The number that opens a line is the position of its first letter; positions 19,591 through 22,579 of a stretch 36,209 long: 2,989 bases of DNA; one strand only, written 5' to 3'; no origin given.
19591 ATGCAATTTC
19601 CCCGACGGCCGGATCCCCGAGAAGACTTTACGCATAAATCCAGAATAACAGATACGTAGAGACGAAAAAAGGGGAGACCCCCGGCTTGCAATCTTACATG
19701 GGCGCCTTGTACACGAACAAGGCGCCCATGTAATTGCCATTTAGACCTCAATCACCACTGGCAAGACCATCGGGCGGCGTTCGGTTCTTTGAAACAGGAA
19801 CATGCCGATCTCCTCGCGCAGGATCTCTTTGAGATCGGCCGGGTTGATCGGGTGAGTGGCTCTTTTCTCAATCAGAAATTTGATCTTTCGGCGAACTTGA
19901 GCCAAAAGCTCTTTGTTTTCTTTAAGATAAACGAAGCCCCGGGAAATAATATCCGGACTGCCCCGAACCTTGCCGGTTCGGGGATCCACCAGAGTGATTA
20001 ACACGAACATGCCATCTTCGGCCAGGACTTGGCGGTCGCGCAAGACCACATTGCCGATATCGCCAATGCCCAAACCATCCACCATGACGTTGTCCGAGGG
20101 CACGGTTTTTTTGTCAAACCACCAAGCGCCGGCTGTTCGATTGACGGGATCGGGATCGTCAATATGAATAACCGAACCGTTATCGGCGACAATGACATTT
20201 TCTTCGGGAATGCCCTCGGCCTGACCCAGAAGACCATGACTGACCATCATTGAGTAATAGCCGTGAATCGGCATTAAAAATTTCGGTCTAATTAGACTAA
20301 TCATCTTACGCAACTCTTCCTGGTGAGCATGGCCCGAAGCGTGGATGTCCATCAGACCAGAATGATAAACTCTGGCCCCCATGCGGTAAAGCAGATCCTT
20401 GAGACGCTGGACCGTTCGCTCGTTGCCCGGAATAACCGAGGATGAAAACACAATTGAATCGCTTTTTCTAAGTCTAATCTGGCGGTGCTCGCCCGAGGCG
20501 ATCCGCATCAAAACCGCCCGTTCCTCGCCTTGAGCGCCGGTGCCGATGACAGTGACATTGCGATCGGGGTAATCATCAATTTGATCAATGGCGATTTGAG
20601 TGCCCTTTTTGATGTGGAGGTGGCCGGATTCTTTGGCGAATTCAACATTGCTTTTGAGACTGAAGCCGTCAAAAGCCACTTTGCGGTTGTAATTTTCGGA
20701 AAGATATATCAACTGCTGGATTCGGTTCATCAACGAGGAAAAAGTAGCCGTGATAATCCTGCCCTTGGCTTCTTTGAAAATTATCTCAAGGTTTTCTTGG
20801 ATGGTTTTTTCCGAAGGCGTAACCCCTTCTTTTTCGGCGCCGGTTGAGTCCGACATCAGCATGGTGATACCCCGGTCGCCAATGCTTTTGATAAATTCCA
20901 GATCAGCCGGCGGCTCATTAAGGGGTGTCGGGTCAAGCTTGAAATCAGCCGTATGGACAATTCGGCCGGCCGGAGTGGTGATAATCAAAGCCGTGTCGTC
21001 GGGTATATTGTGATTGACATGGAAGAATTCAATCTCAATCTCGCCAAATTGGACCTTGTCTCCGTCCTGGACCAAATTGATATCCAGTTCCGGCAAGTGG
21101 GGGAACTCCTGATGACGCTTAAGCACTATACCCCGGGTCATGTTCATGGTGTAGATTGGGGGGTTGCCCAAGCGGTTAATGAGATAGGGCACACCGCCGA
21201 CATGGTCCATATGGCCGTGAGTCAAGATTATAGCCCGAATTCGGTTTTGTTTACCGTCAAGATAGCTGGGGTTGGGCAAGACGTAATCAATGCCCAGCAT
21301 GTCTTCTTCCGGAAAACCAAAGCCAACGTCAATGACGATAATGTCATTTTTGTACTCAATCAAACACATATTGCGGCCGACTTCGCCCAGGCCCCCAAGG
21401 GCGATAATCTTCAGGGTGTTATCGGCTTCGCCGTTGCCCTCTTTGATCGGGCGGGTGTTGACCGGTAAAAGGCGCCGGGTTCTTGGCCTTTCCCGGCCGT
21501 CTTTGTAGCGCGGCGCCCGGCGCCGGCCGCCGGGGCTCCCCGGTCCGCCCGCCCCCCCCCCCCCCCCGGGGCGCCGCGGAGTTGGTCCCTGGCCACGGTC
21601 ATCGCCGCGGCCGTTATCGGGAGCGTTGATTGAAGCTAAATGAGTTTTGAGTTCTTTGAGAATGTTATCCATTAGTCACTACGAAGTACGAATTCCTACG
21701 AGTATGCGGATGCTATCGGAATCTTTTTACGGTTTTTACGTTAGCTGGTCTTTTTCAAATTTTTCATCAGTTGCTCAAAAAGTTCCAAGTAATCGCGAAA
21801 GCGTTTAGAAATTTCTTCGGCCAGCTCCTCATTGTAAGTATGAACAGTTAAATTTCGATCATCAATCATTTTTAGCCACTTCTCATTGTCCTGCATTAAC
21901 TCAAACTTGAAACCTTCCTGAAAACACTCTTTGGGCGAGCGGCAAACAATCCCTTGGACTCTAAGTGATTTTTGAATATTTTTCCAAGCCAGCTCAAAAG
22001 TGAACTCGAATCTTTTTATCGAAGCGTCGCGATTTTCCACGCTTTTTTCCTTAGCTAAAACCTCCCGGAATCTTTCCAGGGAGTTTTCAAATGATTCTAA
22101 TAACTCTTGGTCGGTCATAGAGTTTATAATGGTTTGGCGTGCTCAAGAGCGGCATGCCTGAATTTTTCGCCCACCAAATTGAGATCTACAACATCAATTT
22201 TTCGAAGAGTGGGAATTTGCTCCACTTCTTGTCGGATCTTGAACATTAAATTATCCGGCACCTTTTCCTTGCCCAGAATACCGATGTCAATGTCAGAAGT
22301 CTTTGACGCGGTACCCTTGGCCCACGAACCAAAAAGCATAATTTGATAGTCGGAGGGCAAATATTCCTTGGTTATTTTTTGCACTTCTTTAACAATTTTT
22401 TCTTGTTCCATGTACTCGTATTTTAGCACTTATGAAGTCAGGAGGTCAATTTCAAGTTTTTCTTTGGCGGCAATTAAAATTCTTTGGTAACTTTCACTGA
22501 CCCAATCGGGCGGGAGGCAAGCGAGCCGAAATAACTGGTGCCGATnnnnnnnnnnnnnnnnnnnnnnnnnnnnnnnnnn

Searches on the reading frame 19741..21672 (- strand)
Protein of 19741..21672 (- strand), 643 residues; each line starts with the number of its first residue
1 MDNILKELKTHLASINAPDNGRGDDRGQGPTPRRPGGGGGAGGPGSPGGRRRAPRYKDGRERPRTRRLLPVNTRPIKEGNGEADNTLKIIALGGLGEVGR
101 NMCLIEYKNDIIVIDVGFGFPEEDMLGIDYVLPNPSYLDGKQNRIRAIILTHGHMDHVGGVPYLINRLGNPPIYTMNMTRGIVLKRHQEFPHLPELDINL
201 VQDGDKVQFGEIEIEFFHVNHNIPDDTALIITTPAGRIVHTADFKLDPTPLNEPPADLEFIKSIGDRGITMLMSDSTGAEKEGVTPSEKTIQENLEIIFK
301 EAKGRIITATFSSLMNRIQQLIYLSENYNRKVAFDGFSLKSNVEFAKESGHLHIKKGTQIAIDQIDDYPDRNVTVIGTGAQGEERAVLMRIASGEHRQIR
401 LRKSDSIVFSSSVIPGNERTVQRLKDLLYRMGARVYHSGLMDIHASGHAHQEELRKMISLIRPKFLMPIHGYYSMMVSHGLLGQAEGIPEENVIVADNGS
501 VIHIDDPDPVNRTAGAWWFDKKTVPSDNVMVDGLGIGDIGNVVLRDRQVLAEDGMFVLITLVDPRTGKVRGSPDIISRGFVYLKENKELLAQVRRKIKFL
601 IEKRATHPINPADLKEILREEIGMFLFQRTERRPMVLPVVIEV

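Call 45: search_protein_families(library=pfam, proteins=[window:19741-21672:-], max_evalue=0.001)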
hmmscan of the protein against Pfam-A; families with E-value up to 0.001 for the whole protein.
window:19741-21672:- (643 aa): 5 families
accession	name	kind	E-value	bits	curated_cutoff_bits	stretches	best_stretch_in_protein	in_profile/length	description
PF22505.1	RNase_J_b_CASP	-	9.2e-41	139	27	1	303-425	1-123/126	Ribonuclease J, beta-CASP domain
PF17770.6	RNase_J_C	-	1.6e-24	87.2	23.8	1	543-643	1-102/102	Ribonuclease J C-terminal domain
PF00753.33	Lactamase_B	-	7.2e-16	59.2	22.7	1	96-252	2-158/196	Metallo-beta-lactamase superfamily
PF12706.13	Lactamase_B_2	-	4.5e-12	46.4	27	1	134-247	20-146/200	Beta-lactamase superfamily domain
PF07521.17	RMMBL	-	1e-07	32.3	21.6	1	443-487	11-57/63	Zn-dependent metallo-hydrolase RNA specificity domain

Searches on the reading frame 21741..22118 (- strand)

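Call 45: search_protein_families(library=pfam, proteins=[window:21741-22118:-], max_evalue=0.001)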
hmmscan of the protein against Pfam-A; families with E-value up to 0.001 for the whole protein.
window:21741-22118:- (125 aa): 1 family
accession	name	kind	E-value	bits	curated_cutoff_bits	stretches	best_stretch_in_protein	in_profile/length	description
PF08780.16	NTase_sub_bind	-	7.9e-30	103.9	31.8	1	7-122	3-125/126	Nucleotidyltransferase substrate binding protein like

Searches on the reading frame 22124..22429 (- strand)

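Call 46: search_protein_families(library=pfam, proteins=[window:22124-22429:-], max_evalue=0.001)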
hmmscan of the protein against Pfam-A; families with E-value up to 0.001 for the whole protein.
window:22124-22429:- (101 aa): 3 families
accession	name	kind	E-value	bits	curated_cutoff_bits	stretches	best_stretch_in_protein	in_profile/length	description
PF18765.7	Polbeta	-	8.1e-16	58.4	26.9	1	20-99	7-85/93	Polymerase beta, Nucleotidyltransferase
PF01909.29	NTP_transf_2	-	1.1e-11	45.4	21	1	14-74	2-66/93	Nucleotidyltransferase domain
PF22600.2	MTPAP-like_central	-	3.9e-08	33.9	27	1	5-72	18-80/139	Poly(A) RNA polymerase, mitochondrial-like, central palm domain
